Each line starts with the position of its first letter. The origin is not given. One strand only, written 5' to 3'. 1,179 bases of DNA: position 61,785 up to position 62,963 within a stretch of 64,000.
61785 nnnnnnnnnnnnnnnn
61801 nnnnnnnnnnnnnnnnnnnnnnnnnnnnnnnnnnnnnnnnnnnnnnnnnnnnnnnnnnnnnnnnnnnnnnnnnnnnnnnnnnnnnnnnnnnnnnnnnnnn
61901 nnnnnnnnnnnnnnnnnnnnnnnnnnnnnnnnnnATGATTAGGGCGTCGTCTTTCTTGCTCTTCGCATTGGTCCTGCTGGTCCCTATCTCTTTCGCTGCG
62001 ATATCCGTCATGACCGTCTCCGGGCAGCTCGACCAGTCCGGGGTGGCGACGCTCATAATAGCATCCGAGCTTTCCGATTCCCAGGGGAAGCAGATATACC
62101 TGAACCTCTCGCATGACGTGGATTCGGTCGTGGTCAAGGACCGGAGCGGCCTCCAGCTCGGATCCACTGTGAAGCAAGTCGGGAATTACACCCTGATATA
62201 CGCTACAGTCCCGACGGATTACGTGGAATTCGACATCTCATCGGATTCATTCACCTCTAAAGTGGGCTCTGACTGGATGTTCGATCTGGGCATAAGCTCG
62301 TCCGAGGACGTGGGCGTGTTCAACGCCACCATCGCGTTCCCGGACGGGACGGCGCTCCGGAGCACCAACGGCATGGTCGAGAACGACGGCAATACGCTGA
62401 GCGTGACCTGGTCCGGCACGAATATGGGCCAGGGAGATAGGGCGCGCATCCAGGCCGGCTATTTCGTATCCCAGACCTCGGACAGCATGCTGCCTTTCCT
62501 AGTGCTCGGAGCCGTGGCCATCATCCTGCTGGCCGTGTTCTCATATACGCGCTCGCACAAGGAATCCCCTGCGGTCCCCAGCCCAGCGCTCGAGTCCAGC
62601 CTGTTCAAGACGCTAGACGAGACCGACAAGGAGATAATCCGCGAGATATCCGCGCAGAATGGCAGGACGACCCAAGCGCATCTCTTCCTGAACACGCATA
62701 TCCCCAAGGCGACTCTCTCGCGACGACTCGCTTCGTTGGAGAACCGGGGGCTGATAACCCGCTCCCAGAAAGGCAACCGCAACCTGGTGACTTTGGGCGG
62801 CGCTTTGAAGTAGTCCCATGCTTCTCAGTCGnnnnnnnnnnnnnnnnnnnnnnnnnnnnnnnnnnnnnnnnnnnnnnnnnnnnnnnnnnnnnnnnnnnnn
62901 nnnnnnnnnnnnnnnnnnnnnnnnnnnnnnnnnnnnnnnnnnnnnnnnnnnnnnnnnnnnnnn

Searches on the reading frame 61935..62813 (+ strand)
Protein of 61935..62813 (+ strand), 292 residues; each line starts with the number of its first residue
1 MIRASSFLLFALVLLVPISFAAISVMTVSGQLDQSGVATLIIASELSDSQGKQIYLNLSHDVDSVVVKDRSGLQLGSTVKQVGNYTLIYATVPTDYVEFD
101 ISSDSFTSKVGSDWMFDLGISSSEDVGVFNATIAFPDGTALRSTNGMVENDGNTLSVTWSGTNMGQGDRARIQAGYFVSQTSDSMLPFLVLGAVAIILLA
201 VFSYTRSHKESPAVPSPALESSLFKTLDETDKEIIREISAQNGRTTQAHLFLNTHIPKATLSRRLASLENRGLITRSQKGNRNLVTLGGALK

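Call 87: search_protein_families(library=pfam, proteins=[window:61935-62813:+], max_evalue=0.001)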
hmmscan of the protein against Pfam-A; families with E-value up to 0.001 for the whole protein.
window:61935-62813:+ (292 aa): 5 families
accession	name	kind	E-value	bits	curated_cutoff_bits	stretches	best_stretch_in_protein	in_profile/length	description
PF24034.1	DUF7343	-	5e-09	36.3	27.6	1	230-287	4-61/62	Domain of unknown function (DUF7343)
PF13412.12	HTH_24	-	7.8e-08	32.2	21.9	1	227-275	1-48/48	Winged helix-turn-helix DNA-binding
PF12802.13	MarR_2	-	1.5e-05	25.5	27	1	233-276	9-52/61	MarR family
PF09339.16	HTH_IclR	-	0.00039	20.6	22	1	234-276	8-50/52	IclR helix-turn-helix domain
PF01047.28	MarR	-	0.00076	19.8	24.6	0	241-279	14-52/59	MarR family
